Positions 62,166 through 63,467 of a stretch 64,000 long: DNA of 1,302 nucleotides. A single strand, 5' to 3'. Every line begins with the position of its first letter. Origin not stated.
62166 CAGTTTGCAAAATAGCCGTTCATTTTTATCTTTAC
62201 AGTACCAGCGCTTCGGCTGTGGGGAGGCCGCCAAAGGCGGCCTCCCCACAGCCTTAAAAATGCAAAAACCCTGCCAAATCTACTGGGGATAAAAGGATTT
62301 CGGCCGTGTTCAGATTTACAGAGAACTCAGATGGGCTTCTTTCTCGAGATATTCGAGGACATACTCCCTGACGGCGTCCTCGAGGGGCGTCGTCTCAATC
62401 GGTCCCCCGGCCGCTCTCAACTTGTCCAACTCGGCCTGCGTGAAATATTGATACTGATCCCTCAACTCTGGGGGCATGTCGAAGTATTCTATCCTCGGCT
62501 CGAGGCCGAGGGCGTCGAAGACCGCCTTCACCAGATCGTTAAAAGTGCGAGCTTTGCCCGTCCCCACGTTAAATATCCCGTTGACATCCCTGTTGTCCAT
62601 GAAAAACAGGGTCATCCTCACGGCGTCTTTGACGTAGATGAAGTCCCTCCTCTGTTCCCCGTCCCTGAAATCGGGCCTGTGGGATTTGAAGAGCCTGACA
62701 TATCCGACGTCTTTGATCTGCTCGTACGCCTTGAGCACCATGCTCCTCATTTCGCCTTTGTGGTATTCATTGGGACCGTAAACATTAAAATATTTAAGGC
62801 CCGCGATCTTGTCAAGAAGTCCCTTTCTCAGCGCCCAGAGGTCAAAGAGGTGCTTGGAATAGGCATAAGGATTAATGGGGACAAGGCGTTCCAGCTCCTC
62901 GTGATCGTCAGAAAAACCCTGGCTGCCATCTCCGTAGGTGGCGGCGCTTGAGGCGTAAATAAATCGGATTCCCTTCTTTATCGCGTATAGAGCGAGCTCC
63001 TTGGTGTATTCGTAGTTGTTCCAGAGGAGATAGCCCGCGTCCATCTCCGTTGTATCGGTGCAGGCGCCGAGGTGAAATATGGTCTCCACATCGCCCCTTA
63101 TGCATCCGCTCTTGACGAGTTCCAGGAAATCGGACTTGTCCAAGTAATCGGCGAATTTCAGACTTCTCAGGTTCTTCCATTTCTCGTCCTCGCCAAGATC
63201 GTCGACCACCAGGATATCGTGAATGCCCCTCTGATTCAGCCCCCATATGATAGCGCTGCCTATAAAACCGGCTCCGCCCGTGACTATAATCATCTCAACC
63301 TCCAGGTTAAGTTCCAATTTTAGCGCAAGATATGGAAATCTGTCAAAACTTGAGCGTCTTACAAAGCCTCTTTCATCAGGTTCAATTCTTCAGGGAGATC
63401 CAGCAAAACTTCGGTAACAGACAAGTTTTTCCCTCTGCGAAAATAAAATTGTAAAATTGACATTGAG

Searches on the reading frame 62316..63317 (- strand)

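Call 24: search_protein_families(library=pfam, proteins=[window:62316-63317:-], max_evalue=0.001)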
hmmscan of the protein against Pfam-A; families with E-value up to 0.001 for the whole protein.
window:62316-63317:- (333 aa): 3 families
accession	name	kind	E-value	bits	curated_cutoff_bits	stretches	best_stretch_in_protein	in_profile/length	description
PF01370.27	Epimerase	-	2.2e-42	145.6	20.9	1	10-252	1-240/240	NAD dependent epimerase/dehydratase family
PF16363.11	GDP_Man_Dehyd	-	1.1e-16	61.6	27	1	11-275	1-271/332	GDP-mannose 4,6 dehydratase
PF01073.25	3Beta_HSD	-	8.7e-11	41.8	22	1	11-157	1-152/280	3-beta hydroxysteroid dehydrogenase/isomerase family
